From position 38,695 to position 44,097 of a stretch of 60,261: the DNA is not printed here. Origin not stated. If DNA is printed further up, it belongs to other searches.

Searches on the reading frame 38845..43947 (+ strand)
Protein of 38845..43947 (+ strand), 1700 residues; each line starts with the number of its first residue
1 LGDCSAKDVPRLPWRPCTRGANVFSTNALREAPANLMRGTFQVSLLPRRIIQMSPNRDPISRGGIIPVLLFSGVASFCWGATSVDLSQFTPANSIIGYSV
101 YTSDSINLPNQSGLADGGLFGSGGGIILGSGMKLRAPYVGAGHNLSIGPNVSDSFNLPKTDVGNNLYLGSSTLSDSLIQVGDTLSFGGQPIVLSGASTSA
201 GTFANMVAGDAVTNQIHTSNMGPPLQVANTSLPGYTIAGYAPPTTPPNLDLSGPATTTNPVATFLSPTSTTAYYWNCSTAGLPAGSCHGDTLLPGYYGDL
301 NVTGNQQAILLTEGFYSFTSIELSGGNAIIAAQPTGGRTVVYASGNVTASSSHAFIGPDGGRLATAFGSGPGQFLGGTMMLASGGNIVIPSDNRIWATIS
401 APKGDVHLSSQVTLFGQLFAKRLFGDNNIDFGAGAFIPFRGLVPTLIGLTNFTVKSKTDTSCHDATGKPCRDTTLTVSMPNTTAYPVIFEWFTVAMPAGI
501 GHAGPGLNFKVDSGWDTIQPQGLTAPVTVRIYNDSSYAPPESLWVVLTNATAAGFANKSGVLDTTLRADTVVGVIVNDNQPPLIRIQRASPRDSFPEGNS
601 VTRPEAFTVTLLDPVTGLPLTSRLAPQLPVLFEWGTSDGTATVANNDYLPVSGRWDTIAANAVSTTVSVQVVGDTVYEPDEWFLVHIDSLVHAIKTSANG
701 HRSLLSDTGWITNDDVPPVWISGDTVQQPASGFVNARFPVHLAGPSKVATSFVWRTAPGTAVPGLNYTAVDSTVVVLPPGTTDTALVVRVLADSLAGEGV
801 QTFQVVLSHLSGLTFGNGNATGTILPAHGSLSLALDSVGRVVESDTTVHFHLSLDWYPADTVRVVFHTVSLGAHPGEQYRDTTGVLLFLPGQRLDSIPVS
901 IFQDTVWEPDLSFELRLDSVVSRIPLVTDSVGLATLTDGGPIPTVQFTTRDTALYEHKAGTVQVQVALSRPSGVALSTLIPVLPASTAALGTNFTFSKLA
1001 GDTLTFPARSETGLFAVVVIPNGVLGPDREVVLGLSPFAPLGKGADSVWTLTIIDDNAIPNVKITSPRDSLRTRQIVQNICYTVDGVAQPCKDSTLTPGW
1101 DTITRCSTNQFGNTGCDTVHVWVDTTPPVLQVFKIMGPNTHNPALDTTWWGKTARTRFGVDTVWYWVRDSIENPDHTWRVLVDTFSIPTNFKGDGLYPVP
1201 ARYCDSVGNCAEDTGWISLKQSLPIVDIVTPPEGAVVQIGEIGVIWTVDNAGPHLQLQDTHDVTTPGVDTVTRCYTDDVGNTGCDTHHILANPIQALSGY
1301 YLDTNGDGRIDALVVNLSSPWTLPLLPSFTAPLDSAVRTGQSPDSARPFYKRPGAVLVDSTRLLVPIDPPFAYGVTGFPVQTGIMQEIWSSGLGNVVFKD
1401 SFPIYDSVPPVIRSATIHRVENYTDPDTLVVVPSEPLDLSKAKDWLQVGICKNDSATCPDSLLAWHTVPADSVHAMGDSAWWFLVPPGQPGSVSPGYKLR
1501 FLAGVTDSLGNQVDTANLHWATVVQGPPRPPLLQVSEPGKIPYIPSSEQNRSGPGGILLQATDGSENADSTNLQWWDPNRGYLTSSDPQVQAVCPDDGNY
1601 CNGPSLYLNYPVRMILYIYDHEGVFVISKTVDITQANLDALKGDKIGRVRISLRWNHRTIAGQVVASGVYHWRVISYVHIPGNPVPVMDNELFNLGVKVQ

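Call 11: search_protein_families(library=pfam, proteins=[window:38845-43947:+], max_evalue=0.001)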
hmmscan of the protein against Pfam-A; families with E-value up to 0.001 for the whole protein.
window:38845-43947:+ (1700 aa): 1 family
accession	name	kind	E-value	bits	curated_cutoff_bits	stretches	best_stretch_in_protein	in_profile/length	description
PF03160.20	Calx-beta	-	4.5e-23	82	27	2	840-919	16-96/119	Calx-beta domain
